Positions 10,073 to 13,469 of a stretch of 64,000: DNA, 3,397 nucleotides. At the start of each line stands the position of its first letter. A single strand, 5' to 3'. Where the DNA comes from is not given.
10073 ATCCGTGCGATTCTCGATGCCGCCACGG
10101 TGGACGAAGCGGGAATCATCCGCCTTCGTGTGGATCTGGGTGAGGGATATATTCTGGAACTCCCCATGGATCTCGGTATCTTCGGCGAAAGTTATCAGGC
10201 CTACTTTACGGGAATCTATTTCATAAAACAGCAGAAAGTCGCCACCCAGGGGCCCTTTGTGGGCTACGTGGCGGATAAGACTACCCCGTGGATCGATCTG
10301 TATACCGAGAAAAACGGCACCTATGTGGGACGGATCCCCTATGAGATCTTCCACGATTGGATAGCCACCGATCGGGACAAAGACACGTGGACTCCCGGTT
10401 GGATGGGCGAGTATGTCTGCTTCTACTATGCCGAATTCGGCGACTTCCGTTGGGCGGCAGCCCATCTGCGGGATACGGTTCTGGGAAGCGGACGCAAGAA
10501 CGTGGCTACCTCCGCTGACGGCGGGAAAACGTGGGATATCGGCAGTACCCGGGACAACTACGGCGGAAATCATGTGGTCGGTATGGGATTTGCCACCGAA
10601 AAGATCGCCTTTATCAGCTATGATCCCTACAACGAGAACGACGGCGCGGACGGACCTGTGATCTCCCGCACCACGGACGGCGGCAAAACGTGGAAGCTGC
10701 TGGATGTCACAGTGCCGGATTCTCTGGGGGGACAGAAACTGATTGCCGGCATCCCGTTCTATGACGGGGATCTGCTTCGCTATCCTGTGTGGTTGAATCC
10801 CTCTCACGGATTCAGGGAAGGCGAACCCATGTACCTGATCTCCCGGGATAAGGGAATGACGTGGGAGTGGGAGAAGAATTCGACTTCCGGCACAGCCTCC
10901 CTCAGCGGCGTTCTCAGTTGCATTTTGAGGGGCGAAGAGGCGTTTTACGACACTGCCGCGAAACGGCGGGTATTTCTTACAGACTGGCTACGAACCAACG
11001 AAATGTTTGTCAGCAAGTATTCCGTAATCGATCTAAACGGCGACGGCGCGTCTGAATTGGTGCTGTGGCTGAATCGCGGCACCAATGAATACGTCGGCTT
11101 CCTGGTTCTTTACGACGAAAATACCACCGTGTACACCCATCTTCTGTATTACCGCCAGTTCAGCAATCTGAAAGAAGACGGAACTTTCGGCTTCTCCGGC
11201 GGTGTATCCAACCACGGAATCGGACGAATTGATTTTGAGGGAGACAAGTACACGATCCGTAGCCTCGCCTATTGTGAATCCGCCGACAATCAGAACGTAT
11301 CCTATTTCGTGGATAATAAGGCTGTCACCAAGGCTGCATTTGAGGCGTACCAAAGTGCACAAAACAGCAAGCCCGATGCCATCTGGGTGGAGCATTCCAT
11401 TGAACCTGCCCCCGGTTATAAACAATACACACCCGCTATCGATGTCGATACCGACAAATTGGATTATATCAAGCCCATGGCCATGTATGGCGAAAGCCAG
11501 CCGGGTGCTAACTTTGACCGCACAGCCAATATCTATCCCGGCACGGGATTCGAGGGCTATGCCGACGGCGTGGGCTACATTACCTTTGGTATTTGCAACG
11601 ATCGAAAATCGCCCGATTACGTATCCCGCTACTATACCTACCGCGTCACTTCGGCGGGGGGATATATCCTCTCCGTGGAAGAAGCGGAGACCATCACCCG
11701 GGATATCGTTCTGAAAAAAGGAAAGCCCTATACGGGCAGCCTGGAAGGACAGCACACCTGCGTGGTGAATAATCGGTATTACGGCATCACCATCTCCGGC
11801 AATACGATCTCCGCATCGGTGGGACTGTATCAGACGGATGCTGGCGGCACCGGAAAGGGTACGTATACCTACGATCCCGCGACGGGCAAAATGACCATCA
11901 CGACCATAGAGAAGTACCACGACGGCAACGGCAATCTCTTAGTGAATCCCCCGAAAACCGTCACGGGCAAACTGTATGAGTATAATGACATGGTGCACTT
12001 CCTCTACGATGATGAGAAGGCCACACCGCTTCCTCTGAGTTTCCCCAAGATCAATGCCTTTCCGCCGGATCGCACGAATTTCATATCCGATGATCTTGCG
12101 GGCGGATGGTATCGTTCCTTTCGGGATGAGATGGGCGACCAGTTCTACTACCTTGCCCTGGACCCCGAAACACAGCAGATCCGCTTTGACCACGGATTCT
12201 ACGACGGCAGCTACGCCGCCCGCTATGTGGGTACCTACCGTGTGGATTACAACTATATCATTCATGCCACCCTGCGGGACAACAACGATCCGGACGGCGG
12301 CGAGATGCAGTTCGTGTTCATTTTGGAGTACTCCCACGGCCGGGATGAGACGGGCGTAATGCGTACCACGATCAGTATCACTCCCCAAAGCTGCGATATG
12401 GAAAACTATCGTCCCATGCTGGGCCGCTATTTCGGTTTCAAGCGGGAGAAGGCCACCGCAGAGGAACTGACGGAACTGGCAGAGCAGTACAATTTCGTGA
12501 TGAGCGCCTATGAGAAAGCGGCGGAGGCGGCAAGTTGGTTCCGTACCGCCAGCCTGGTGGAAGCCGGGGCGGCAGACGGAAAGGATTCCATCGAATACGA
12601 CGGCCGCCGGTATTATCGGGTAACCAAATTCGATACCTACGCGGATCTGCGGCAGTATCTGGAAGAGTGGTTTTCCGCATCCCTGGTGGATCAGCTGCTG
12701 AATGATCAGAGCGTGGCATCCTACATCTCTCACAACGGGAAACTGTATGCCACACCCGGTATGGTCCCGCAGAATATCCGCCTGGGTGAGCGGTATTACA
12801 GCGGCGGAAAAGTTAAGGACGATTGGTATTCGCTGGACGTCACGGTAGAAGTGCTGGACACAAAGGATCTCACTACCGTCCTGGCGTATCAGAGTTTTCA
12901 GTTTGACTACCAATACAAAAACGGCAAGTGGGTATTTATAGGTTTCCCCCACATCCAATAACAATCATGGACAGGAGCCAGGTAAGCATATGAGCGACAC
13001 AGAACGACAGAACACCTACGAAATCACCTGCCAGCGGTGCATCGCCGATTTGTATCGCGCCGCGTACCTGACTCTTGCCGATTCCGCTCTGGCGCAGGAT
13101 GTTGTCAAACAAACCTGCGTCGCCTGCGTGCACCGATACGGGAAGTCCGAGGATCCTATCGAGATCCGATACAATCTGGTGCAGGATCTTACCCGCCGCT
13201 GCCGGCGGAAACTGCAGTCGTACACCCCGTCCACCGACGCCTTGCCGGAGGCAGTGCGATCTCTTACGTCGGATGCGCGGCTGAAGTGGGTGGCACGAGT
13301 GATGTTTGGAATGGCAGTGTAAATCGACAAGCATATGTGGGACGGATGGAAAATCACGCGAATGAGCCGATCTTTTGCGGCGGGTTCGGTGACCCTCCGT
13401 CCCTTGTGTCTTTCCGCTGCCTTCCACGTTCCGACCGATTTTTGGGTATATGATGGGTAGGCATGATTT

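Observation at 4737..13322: BlaI-type repressor paired with a 2,588-aa M56/BlaR1-like protease whose sensor is a giant ~2,200-aa ectodomain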

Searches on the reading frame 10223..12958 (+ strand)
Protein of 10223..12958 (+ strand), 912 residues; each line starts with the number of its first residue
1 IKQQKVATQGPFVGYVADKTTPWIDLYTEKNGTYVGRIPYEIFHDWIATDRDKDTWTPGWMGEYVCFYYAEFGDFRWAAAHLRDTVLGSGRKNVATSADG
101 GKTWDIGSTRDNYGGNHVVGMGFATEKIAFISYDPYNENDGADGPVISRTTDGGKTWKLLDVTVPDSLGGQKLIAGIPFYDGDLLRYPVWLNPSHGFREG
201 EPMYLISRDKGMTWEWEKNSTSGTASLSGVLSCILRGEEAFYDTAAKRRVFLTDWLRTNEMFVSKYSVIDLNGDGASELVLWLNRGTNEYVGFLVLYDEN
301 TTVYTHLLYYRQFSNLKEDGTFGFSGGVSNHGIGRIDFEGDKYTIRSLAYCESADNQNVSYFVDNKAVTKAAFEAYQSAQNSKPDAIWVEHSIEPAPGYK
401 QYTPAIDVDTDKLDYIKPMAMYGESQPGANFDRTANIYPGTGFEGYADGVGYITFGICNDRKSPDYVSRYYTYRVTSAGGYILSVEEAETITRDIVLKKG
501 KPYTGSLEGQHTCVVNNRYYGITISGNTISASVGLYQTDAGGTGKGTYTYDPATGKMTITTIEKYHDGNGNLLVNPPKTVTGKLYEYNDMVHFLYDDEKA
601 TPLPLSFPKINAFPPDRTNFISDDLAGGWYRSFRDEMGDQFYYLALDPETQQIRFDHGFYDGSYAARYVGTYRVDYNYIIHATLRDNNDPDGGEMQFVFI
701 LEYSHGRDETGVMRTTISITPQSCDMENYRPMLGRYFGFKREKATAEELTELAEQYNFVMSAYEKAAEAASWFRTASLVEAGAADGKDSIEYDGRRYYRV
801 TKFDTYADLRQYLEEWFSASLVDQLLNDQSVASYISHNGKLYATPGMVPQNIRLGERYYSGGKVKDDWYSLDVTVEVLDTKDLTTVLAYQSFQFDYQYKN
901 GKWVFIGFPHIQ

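Call 72: predict_structure(alignment_id=A8)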
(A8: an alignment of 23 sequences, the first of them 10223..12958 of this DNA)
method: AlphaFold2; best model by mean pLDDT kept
length: 912 residues; sequences in the alignment: 23
mean_pLDDT: 75.4   pTM: 0.41
mean pLDDT of the five models: 75.4, 74.2, 72.2, 72.2, 69.3
residues with pLDDT >= 90: 184; 70-90: 438; 50-70: 209; < 50: 81
segments of 3 or more residues with pLDDT < 50: 1-5, 86-88, 219-226, 428-441, 709-712, 743-755, 773-785, 846-854, 908-912
pLDDT, mean of each block of 10 residues (from residue 1): 49 90 88 88 80 83 86 92 60 90 85 78 90 71 78 88 76 77 84 59 86 73 50 75 88 84 91 89 82 90 89 89 88 94 94 89 95 93 88 66 70 76 61 35 64 83 76 79 83 92 86 78 82 64 81 93 71 82 91 84 81 52 73 75 84 83 74 74 83 82 59 69 78 78 45 50 56 46 55 73 75 61 56 73 53 51 64 63 65 65 53 36
secondary structure, 60 per line:
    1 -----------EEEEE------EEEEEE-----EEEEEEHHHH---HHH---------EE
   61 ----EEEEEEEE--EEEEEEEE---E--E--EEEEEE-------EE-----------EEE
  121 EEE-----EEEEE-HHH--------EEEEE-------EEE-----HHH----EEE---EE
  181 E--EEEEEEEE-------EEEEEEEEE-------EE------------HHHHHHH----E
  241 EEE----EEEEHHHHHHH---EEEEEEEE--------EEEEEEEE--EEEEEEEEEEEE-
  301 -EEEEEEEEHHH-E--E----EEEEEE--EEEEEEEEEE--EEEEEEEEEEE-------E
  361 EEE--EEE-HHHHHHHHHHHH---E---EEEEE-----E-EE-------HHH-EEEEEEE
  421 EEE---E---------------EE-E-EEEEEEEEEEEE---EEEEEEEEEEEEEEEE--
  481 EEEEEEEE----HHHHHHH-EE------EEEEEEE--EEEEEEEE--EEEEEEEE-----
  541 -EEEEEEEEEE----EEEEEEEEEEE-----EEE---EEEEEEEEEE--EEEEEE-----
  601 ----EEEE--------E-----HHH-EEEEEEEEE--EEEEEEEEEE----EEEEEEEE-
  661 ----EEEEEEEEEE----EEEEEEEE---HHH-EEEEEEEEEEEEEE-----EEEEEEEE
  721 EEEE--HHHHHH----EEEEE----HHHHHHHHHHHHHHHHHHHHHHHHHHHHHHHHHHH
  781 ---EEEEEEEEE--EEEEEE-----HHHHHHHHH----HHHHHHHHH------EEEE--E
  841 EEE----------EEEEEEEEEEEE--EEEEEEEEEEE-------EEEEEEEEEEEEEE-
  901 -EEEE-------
elements in order (helices of 4 or more, strands of 3 or more residues): E12-16 E23-28 E34-39 H40-43 E65-72 E75-82 E92-97 E118-123 E129-133 E146-150 E158-160 E173-175 E179-181 E184-191 E199-207 H229-235 E240-243 E248-251 H252-258 E262-269 E278-285 E288-299 E302-309 E322-327 E330-339 E342-352 E360-363 E366-368 H370-381 E389-393 E414-423 E448-459 E463-478 E481-488 H493-499 E509-515 E518-525 E528-535 E542-551 E556-566 E572-574 E578-587 E590-595 E605-608 E627-635 E638-647 E652-659 E665-674 E679-686 E694-707 E713-724 H727-732 E737-741 H746-780 E784-792 E795-800 H806-814 H819-827 E834-837 E840-843 E854-865 E868-878 E886-899 E902-905

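Call 76: fold_search(model_id=the predicted structure, library=pdb)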
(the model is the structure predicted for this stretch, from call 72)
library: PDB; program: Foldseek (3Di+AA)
matches with E <= 10: 1041; with E <= 0.001: 34
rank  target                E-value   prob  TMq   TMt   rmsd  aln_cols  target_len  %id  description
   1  9nr3_A                8.3e-07  0.94  0.10  0.11  25.3       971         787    9  CRBN-DDB1 in complex with GLUL-cN (released 2026-01-07)
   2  9e5c_1c               2.6e-06  0.82  0.09  0.08  70.0      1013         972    8  Cryo-EM structure of 96 nm repeat of microtubule doublet from T. brucei flagellum (released 2025-03-12)
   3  6fg9_A                3.7e-06  0.97  0.12  0.11  38.0       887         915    9  Mouse SORCS2 ectodomain (sortilin related VPS10 domain containing receptor 2) (released 2018-08-01)
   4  6ww7_A                6.5e-06  0.77  0.10  0.10  28.3       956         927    9  Structure of the human ER membrane protein complex in a lipid nanodisc (released 2020-05-27)
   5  4lgn                  9.1e-06  0.95  0.12  0.15  24.2       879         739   10  The structure of Acidothermus cellulolyticus family 74 glycoside hydrolase (released 2013-12-11)
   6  9zxm                  1.0e-05  0.84  0.11  0.12  26.1       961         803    9  DDB1 delta with compound 6 (released 2026-04-08)
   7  7vt0_A                1.5e-05  0.98  0.11  0.15  22.6       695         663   10  Dimer structure of SORLA (released 2022-11-02)
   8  5fkt_A                2.4e-05  0.80  0.09  0.11  26.2       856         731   12  Unraveling the first step of xyloglucan degradation by the soil saprophyte Cellvibrio japonicus through the functional (released 2015-11-04)
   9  3sc7_X                3.1e-05  0.99  0.12  0.20  23.9       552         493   11  First crystal structure of an endo-inulinase, from Aspergillus ficuum: structural analysis and comparison with other G (released 2012-06-27)
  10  8zsw                  3.1e-05  0.63  0.11  0.10  35.5      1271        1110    7  Crystal Structure of Human DDB1, a Component of the E3 Ubiquitin Ligase Complex (released 2025-06-11)
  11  8gn6_A                5.6e-05  1.00  0.14  0.23  21.7       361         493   14  Crystallization of Sialidase from Porphyromonas gingivalis (released 2023-04-19)
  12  2cn2_A                6.4e-05  0.82  0.12  0.14  24.4       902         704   10  Crystal Structures of Clostridium thermocellum Xyloglucanase (released 2006-05-22)
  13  7opi_A                9.0e-05  0.57  0.11  0.11  25.6       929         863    9  Structure of a minimal SF3B core in complex with the inactive modulator spliceostatin E (form I) (released 2021-08-04)
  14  9n73_LH               9.0e-05  0.41  0.10  0.10  33.1      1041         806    7  SSU processome maturation and disassembly, State G (released 2025-10-29)
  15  8gn6_C                9.9e-05  1.00  0.15  0.25  24.0       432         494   14  Crystallization of Sialidase from Porphyromonas gingivalis (released 2023-04-19)
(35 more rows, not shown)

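Call 77: search_solved_structures(query=A8, max_evalue=1)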
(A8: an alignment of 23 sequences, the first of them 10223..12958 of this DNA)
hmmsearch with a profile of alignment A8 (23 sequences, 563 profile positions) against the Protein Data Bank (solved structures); distinct sequences matched with E-value up to 1: 29.
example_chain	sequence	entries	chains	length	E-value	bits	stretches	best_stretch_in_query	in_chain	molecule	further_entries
6myv_A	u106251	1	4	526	2.2e-08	36.4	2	89-208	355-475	Sialidase26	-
6mrv_B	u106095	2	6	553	2.8e-08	36.1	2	89-208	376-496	Sialidase26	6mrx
4q6k_A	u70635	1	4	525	3.5e-07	32.5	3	89-208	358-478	BNR/Asp-box repeat protein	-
4bbw_A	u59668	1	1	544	1.1e-06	30.8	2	89-206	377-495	SIALIDASE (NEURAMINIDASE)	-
5hx0_A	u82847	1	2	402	4.1e-05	25.6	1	139-209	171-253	Uncharacterized protein Dfer_1899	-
9db6_A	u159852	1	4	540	0.00039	22.4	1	89-206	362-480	BNR/Asp-box repeat protein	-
4fj6_A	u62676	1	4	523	0.0022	19.9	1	89-209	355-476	glycoside hydrolase family 33, candidate sialidase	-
8am5_S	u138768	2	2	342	0.0024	19.8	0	135-156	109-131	Photosystem II assembly lipoprotein Ycf48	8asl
5ojr_A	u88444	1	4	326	0.025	16.4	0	92-155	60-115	Ycf48-like protein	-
2xbg_A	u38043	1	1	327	0.025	16.4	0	92-155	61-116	YCF48-LIKE PROTEIN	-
5oj5_A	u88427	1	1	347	0.033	16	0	92-155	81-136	Ycf48-like protein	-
7lbu_A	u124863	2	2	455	0.034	16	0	81-107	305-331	Exo-alpha-sialidase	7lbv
7o6z_A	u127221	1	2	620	0.036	15.9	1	251-348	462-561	Methanol dehydrogenase (Cytochrome c) subunit 1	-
5oj3_A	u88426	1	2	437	0.041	15.7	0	91-155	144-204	Photosystem II stability/assembly factor HCF136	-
4j9t_A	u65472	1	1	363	0.073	14.9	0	87-107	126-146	designed unnatural amino acid dependent metalloprotein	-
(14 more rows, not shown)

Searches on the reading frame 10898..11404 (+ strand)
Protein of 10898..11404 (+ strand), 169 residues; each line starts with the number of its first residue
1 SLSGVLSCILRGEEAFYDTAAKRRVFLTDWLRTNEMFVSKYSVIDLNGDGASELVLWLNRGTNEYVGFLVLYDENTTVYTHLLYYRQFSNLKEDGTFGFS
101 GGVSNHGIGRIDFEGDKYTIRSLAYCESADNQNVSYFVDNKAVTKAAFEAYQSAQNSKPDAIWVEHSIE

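Call 80: search_solved_structures(query=A10, max_evalue=1)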
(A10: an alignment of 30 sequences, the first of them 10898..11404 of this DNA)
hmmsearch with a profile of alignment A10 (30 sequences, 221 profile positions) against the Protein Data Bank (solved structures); distinct sequences matched with E-value up to 1: 6.
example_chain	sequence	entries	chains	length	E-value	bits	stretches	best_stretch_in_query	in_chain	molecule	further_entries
2z8r_A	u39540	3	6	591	0.00063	22.5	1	73-113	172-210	YesW protein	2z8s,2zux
2zuy_A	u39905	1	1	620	0.0013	21.4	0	77-113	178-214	YesX protein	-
4cag_A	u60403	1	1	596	0.0038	19.9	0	76-113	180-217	POLYSACCHARIDE LYASE FAMILY 11 PROTEIN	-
2yp6_A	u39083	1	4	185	0.14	14.8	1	1-75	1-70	THIOREDOXIN FAMILY PROTEIN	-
7ood_h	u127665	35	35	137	0.79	12.3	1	51-114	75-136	50S ribosomal protein L11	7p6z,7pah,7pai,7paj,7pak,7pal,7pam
4cnl_A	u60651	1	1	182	0.98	12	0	124-144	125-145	PUTATIVE PNEUMOCOCCAL SURFACE PROTEIN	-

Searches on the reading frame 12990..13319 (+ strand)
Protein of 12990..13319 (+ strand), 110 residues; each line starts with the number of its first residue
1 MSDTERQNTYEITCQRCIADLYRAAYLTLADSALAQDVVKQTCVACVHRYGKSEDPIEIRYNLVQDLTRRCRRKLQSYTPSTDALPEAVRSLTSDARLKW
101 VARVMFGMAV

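Call 6: search_protein_families(library=pfam, proteins=[window:12990-13319:+], max_evalue=0.1)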
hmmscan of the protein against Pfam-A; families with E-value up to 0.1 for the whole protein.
window:12990-13319:+ (110 aa): 2 families
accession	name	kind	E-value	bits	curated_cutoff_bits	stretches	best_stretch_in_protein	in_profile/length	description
PF20135.4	DUF6525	-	0.028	14.7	23.5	1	69-103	11-43/78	Family of unknown function (DUF6525)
PF13717.11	Zn_ribbon_4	-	0.076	13.4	30.3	0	28-48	13-33/36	zinc-ribbon domain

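Call 7: search_protein_families(library=ncbifam, proteins=[window:12990-13319:+], max_evalue=0.1)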
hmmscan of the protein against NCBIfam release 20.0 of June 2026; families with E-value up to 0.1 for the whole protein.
window:12990-13319:+ (110 aa): 4 families
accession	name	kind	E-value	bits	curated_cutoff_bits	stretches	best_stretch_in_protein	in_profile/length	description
NF009170.0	PRK12517.1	subfamily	6.3e-06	25.7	197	1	4-69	19-84/188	RNA polymerase sigma factor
TIGR02983.1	SigE-fam_strep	subfamily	4.2e-05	23.5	141.55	1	6-91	4-91/162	SigE family RNA polymerase sigma factor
NF058625.1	sigma_PG0214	equivalog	0.021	14.6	130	1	7-50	3-46/170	GFO_1088 family ECF-type sigma factor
NF009173.0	PRK12520.1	equivalog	0.029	14.1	255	1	19-53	13-47/191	RNA polymerase sigma factor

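Call 109: find_homologous_proteins(query=window:12990-13319:+, max_evalue=0.001)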
Query window:12990-13319:+ (110 aa): 14 proteins with E <= 0.001 among 17 candidates.
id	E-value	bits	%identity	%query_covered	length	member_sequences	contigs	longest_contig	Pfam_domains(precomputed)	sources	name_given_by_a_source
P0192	1.8e-65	235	98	100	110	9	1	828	-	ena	-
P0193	1.6e-40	155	70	97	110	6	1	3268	-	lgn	-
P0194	1.5e-37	146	65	100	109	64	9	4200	-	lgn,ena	-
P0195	2.9e-37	145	65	100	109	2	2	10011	-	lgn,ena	-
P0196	7.6e-37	143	64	100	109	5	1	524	-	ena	-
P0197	2.7e-36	142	65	100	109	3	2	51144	-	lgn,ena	-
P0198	1.3e-35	139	61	100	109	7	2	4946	-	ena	-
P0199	2.6e-35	138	64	100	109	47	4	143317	-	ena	-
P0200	2.4e-33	132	61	100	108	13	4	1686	-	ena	-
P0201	4.5e-33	131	62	100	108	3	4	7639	-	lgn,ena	-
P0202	8.0e-33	130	62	100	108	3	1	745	-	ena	-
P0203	1.4e-30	123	59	100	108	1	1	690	-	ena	-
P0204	9.3e-29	117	56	97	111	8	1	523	-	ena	-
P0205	2.9e-28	116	67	80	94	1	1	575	-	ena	-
